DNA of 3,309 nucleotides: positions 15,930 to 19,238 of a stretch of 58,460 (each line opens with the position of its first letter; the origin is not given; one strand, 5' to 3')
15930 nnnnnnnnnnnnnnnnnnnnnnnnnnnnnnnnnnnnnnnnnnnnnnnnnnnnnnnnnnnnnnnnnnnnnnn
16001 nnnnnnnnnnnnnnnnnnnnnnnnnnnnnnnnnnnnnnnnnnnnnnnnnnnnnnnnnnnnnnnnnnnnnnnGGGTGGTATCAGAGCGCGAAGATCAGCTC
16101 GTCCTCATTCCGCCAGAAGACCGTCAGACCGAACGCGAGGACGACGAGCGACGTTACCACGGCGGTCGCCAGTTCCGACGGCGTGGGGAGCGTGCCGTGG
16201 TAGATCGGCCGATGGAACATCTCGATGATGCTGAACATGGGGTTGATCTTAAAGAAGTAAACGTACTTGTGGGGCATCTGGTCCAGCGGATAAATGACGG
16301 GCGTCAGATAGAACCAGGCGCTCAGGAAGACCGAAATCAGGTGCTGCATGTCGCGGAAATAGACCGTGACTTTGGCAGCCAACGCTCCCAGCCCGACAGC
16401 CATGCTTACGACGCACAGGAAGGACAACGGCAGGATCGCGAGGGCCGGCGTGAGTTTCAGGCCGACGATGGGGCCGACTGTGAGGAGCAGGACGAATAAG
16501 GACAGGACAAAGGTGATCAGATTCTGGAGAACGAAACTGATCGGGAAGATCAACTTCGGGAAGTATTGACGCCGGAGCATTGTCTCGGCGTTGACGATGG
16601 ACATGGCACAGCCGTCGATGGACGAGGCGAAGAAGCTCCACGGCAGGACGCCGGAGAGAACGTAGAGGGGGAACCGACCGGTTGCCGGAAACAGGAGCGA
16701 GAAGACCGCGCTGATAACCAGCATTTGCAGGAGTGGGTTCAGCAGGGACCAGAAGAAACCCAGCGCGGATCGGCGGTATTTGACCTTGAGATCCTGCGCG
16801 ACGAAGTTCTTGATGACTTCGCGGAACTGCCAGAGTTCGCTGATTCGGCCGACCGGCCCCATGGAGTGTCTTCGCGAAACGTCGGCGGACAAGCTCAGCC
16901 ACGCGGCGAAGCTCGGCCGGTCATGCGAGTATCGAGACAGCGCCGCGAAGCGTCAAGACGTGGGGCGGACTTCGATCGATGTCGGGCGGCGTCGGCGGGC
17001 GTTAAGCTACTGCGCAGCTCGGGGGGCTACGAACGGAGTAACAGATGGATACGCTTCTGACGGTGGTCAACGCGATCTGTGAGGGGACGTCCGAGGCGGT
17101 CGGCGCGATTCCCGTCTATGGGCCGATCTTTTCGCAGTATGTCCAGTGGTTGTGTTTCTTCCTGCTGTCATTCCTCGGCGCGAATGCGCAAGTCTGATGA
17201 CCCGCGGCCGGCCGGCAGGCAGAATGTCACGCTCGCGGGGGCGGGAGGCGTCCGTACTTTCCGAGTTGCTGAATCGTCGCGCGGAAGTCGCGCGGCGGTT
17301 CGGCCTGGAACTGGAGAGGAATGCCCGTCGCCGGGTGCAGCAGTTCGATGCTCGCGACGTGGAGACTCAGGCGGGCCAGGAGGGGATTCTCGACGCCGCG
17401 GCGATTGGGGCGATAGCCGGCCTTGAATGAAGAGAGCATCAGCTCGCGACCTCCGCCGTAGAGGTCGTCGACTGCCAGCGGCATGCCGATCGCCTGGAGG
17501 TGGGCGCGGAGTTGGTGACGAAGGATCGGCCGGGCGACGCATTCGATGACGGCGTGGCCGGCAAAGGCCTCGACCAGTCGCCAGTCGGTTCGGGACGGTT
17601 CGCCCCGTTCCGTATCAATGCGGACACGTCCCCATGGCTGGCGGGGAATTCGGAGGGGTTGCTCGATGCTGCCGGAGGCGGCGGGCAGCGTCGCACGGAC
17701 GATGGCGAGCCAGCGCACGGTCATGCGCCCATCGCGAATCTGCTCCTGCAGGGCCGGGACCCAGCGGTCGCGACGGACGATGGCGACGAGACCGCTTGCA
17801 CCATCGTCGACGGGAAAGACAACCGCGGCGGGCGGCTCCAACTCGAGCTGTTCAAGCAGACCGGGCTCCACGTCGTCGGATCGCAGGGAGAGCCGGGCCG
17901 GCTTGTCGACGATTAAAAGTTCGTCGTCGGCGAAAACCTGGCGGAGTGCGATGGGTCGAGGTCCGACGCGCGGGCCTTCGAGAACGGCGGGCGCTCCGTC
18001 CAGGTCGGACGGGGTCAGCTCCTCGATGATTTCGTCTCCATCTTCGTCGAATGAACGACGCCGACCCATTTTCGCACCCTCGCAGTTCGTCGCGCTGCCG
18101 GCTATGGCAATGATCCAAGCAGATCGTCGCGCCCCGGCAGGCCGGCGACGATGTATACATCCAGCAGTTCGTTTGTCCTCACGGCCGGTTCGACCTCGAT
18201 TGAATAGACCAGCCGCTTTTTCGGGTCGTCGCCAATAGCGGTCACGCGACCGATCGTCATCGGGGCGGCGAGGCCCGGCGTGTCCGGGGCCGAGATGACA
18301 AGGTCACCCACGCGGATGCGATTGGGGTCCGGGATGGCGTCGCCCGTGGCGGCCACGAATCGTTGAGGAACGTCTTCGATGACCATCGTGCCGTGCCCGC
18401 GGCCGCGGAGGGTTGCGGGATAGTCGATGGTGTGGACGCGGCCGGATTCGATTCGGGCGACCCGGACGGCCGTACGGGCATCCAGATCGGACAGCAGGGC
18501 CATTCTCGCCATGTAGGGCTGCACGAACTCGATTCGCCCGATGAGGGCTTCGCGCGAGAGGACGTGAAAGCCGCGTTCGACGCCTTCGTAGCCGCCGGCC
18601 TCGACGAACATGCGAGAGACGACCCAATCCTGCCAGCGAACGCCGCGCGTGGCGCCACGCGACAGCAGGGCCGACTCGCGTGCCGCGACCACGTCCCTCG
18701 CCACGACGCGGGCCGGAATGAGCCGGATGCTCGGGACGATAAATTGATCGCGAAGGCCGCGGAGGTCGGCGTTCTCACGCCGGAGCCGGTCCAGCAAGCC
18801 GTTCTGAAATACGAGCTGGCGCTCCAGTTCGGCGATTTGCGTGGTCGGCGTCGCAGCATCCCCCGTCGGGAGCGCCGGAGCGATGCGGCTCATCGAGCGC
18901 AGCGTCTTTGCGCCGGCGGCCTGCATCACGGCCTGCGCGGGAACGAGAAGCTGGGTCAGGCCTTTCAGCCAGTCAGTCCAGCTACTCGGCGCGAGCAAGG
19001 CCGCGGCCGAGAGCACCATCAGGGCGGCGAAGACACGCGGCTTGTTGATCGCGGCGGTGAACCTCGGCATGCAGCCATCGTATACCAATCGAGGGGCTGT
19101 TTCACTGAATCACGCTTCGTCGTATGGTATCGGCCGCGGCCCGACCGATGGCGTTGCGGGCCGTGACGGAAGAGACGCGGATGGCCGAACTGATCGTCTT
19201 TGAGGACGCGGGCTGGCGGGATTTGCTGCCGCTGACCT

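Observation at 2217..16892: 13-gene envelope-glycan locus mixing an ABC-transporter-dependent pathway with four periplasm-facing GT-C-type enzymes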

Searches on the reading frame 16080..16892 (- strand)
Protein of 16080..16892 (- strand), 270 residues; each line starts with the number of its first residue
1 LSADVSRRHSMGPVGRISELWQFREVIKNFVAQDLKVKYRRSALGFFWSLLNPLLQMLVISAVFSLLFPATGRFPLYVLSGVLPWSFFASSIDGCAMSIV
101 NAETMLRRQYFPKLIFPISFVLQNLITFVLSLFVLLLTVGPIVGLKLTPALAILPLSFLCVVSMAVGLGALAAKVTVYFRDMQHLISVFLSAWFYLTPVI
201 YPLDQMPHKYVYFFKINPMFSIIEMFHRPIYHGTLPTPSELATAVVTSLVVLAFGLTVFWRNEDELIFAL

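Call 4: search_protein_families(library=pfam, proteins=[window:16080-16892:-], max_evalue=0.01)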
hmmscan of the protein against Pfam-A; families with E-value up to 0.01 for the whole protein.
window:16080-16892:- (270 aa): 2 families
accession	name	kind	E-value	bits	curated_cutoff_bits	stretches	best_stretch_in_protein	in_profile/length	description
PF01061.29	ABC2_membrane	-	7.3e-17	62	26.9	1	30-226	6-206/211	ABC-2 type transporter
PF12698.13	ABC2_membrane_3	-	2.1e-05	24.2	31.6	1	78-256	163-339/347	ABC-2 family transporter protein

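Call 44: search_protein_families(library=ncbifam, proteins=[window:16080-16862:-], max_evalue=0.001)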
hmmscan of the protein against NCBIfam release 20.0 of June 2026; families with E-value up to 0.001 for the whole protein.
window:16080-16862:- (260 aa): 2 families
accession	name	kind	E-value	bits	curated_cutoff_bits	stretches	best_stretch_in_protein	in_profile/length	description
NF050109.1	galactan_ABC_perm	equivalog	2.4e-17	63.3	380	1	9-246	16-256/272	galactan export ABC transporter permease subunit Wzm/RfbD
NF050053.1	CapPschTportKpsM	equivalog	1.5e-15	57.9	300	1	15-257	3-255/257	capsule polysaccharide transporter KpsM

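Call 59: find_homologous_proteins(query=window:16080-16862:-, max_evalue=1e-20)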
Query window:16080-16862:- (260 aa): 974 proteins with E <= 1e-20 among 3667 candidates; the best 120 are listed.
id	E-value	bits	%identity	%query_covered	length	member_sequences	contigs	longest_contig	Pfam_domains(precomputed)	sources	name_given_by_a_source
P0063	5.3e-157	539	95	100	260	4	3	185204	PF01061.30,PF12698.14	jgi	-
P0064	6.6e-129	447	78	100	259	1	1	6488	PF01061.30,PF12698.14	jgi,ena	-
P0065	6.6e-125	434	77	99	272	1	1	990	PF01061.30,PF12698.14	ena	-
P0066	1.5e-118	413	73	100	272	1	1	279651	PF01061.30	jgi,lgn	-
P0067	4.3e-118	412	72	100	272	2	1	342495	PF01061.30,PF12698.14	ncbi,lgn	-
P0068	9.8e-114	398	70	100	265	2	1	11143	PF01061.30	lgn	-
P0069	2.3e-112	393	71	98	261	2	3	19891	PF01061.30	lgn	-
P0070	1.9e-109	384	68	100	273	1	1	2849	PF01061.30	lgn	-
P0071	1.6e-108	381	68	98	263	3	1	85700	PF01061.30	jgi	jgi:ABC-type polysaccharide/polyol phosphate export permease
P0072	2.5e-106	373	67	98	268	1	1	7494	PF01061.30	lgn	-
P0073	7.8e-105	368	62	100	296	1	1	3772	PF01061.30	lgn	-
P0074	1.7e-104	367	60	100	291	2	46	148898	PF01061.30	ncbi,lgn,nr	ncbi:MAG: ABC transporter permease [Phycisphaerae bacterium]|nr:ABC transporter permease [Phycisphae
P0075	8.3e-104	365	63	100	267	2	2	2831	PF01061.30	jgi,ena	-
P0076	1.9e-103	364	65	99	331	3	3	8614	PF01061.30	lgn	-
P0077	2.6e-103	363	66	100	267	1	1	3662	PF01061.30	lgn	-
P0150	7.6e-86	306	55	100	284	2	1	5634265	PF01061.30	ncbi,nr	ncbi:MAG: ABC transporter permease [Phycisphaerales bacterium]|nr:ABC transporter permease [Phycisph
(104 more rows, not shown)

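Call 60: find_encoding_contigs(protein=P0067, flank=10000, max_places=1)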
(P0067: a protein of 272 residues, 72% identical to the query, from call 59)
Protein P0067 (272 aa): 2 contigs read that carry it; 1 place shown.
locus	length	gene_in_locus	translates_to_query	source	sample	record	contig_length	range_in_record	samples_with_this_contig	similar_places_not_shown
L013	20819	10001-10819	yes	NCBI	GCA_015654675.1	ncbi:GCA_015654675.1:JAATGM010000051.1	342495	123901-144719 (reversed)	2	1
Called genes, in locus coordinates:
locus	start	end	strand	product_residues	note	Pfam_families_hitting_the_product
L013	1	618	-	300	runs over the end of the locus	PF01040:UbiA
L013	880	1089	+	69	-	-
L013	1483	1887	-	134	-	PF02566:OsmC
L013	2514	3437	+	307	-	PF18899:DUF5655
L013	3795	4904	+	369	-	PF13784:Fic_N, PF02661:Fic, PF21248:SoFic-like_C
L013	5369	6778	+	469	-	PF03562:MltA, PF06725:3D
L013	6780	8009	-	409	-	PF13562:NTP_transf_4, PF00132:Hexapep (weak)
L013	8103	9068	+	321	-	PF04085:MreC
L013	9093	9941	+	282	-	PF00849:PseudoU_synth_2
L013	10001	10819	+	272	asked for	PF01061:ABC2_membrane, PF12698:ABC2_membrane_3 (weak)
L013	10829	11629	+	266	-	PF00005:ABC_tran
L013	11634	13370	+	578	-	-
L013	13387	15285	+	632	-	-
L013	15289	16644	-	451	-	PF00890:FAD_binding_2 (faint), PF01266:DAO, PF07992:Pyr_redox_2 (faint), PF12831:FAD_oxidored (weak), PF13450:NAD_binding_8, PF01593:Amino_oxidase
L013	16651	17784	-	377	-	PF04015:DUF362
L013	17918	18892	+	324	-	PF05050:Methyltransf_21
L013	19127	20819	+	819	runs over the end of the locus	PF13524:Glyco_trans_1_2, PF13439:Glyco_transf_4, PF13579:Glyco_trans_4_4, PF00534:Glycos_transf_1, PF13692:Glyco_trans_1_4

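Call 61: find_encoding_contigs(protein=P0150, flank=10000, max_places=1)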
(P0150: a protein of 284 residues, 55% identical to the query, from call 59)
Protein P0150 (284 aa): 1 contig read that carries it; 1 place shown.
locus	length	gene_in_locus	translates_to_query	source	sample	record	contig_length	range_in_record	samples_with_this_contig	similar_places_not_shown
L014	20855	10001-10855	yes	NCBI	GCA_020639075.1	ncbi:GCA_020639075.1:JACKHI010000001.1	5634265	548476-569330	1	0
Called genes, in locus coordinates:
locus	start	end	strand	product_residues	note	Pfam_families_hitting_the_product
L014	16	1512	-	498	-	PF14559:TPR_19 (faint), PF07719:TPR_2 (faint), PF13414:TPR_11 (faint), PF13428:TPR_14 (faint), PF13432:TPR_16 (faint)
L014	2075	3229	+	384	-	-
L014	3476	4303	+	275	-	-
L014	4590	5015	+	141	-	-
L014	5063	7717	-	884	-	PF00069:Pkinase, PF07714:PK_Tyr_Ser-Thr, PF13424:TPR_12, PF13424:TPR_12, PF17874:TPR_MalT, PF13424:TPR_12, PF13374:TPR_10, PF13424:TPR_12, +14 more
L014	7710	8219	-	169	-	PF07638:Sigma70_ECF, PF04545:Sigma70_r4 (faint), PF08281:Sigma70_r4_2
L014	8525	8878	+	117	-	PF02369:Big_1 (weak), PF13620:CarboxypepD_reg, PF17210:SdrD_B, PF17802:SpaA (weak), PF22904:NOMO1-like_2nd (weak)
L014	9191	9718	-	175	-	PF00908:dTDP_sugar_isom, PF14667:Polysacc_synt_C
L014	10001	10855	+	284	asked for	PF01061:ABC2_membrane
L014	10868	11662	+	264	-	PF00005:ABC_tran, PF13304:AAA_21 (faint)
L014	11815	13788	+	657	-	-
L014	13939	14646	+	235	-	-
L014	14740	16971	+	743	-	-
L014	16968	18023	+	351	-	-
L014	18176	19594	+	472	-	PF00085:Thioredoxin, PF00578:AhpC-TSA (faint), PF03190:Thioredox_DsbH (weak), PF13098:Thioredoxin_2, PF13899:Thioredoxin_7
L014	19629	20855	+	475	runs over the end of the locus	-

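Call 62: search_protein_families(library=pfam, proteins=[L013:11634-13370:+, L013:13387-15285:+, L014:11815-13788:+, L014:13939-14646:+, L014:14740-16971:+, L014:16968-18023:+], max_evalue=0.1)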
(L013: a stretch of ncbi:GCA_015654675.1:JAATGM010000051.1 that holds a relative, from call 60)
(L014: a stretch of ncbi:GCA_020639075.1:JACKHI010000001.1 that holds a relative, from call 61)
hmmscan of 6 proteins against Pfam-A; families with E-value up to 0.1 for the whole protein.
L013:11634-13370:+ (578 aa): 1 family
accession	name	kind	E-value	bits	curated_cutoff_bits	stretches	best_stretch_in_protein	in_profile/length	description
PF13231.12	PMT_2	-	8.5e-05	23.3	26.1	1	233-366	22-160/160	Dolichyl-phosphate-mannose-protein mannosyltransferase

L013:13387-15285:+ (632 aa): 0 families

L014:11815-13788:+ (657 aa): 2 families
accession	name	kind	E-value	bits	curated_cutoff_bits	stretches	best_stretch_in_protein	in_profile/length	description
PF16841.11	CBM60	-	0.0019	19.1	28.2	1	564-645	1-77/91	Ca-dependent carbohydrate-binding module xylan-binding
PF24296.1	SrfA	-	0.043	14.3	27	0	502-548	10-55/73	SrfA protein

L014:13939-14646:+ (235 aa): 4 families
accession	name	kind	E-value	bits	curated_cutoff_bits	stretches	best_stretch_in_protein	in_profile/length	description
PF08241.18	Methyltransf_11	-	2.6e-05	25.2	21.2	1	23-96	2-78/95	Methyltransferase domain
PF13649.12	Methyltransf_25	-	2.7e-05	25.2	27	1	23-99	3-88/97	Methyltransferase domain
PF01728.25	FtsJ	-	0.0014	19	24.1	1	21-76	25-82/181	FtsJ-like methyltransferase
PF13489.12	Methyltransf_23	-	0.0015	18.7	27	1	23-161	28-159/164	Methyltransferase domain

L014:14740-16971:+ (743 aa): 1 family
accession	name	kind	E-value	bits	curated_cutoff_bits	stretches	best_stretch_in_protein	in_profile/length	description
PF13231.12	PMT_2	-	0.00016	22.4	26.1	1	107-241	20-154/160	Dolichyl-phosphate-mannose-protein mannosyltransferase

L014:16968-18023:+ (351 aa): 0 families

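Call 69: find_encoding_contigs(protein=P0066, flank=10000, max_places=1)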
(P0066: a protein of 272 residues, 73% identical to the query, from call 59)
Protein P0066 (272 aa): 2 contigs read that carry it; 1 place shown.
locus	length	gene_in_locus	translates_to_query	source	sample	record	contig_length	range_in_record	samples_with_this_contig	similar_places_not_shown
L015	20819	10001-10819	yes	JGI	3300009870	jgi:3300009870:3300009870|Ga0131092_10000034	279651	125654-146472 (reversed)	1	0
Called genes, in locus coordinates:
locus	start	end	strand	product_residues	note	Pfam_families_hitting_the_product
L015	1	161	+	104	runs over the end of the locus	PF09997:DUF2238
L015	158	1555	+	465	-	PF25023:TEN_YD-shell (faint)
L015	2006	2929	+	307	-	-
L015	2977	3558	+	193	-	-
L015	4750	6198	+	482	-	PF03562:MltA, PF06725:3D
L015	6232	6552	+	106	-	-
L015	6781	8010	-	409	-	PF13562:NTP_transf_4, PF00132:Hexapep (faint)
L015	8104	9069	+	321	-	PF04085:MreC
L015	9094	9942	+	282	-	PF00849:PseudoU_synth_2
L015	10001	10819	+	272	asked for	PF01061:ABC2_membrane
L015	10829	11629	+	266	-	PF00005:ABC_tran, PF13304:AAA_21 (faint)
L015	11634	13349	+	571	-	-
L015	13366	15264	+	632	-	-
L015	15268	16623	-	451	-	PF01266:DAO, PF07992:Pyr_redox_2 (faint), PF12831:FAD_oxidored (faint), PF13450:NAD_binding_8, PF01593:Amino_oxidase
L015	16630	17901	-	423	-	PF04015:DUF362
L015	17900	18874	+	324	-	PF05050:Methyltransf_21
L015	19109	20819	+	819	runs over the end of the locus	PF13524:Glyco_trans_1_2, PF13439:Glyco_transf_4, PF13579:Glyco_trans_4_4, PF00534:Glycos_transf_1, PF13692:Glyco_trans_1_4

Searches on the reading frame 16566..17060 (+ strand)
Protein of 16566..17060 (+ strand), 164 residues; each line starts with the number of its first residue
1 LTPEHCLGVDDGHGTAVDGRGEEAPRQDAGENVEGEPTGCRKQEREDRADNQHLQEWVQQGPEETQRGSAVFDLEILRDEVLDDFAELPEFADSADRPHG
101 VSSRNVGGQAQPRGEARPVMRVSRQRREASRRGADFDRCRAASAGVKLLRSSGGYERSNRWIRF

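Call 41: search_protein_families(library=pfam, proteins=[window:16566-17060:+], max_evalue=0.001)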
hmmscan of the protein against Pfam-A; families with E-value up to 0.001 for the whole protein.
window:16566-17060:+ (164 aa): 0 families

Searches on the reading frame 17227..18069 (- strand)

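Call 4: search_protein_families(library=pfam, proteins=[window:17227-18069:-], max_evalue=0.01)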
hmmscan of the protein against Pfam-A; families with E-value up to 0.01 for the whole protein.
window:17227-18069:- (280 aa): 1 family
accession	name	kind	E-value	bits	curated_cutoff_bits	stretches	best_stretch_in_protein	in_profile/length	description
PF00849.27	PseudoU_synth_2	-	1.2e-07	32.5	26.8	1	51-193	2-152/152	RNA pseudouridylate synthase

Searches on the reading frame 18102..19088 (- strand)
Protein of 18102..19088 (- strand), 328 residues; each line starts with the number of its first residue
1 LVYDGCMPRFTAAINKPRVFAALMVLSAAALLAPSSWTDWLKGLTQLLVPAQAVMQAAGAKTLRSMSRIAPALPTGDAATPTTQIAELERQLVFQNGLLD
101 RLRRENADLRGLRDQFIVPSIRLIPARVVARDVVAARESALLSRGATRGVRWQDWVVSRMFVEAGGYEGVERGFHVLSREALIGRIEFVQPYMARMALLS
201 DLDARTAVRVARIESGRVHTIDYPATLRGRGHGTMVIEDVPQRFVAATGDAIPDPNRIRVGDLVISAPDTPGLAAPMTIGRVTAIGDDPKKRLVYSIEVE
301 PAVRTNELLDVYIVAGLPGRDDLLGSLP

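Call 4: search_protein_families(library=pfam, proteins=[window:18102-19088:-], max_evalue=0.01)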
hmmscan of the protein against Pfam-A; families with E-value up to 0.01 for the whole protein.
window:18102-19088:- (328 aa): 1 family
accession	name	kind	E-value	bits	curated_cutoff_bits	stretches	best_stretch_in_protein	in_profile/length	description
PF04085.20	MreC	-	3.1e-15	56.7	28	1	158-314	11-146/147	Rod shape-determining protein MreC, barrel core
